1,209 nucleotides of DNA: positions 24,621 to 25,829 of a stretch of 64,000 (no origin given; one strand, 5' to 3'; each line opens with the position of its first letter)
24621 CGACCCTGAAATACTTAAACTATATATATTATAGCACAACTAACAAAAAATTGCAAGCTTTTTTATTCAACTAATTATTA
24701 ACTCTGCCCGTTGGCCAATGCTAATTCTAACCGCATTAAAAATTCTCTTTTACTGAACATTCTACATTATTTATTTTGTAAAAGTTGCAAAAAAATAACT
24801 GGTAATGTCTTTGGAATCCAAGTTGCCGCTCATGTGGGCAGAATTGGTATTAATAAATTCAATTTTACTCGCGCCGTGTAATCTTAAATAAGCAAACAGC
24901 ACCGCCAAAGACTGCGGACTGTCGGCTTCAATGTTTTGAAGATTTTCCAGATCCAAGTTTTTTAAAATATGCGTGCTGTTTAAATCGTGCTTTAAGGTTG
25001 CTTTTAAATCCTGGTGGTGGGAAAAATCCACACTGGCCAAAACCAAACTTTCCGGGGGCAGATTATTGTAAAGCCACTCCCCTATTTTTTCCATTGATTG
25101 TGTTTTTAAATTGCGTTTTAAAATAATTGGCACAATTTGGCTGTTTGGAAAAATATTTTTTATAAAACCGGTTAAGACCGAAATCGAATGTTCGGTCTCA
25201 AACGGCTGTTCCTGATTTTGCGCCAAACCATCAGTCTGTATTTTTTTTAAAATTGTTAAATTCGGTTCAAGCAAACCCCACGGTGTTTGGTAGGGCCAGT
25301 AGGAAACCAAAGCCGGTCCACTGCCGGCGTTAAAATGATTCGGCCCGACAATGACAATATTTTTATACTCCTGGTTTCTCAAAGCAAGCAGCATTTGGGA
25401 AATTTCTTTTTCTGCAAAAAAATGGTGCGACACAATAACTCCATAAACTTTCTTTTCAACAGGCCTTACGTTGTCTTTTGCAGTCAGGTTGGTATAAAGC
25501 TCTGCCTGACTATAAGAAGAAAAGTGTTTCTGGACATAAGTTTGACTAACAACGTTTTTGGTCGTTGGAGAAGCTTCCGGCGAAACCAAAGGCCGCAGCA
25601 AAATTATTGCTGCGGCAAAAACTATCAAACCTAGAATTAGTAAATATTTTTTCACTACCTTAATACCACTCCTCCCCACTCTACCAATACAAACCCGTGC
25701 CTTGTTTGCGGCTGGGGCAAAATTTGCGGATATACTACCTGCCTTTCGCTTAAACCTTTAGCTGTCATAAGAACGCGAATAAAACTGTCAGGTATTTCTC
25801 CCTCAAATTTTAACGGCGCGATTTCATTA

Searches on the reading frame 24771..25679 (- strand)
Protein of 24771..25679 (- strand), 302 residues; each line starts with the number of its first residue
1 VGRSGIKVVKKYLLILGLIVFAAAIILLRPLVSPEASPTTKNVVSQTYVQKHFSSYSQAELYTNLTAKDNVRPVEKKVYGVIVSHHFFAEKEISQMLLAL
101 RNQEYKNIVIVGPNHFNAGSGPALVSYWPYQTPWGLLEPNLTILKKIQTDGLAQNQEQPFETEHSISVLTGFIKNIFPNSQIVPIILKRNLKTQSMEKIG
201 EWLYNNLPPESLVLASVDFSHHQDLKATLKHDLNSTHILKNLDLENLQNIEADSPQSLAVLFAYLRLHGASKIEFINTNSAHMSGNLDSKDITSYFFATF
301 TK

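Call 9: search_protein_families(library=pfam, proteins=[window:24771-25679:-], max_evalue=0.001)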
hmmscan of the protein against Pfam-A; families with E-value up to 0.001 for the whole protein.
window:24771-25679:- (302 aa): 1 family
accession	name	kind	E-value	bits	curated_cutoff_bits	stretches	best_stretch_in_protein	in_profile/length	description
PF01875.22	Memo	-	1.5e-21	77.2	27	1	89-256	46-210/269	Memo-like protein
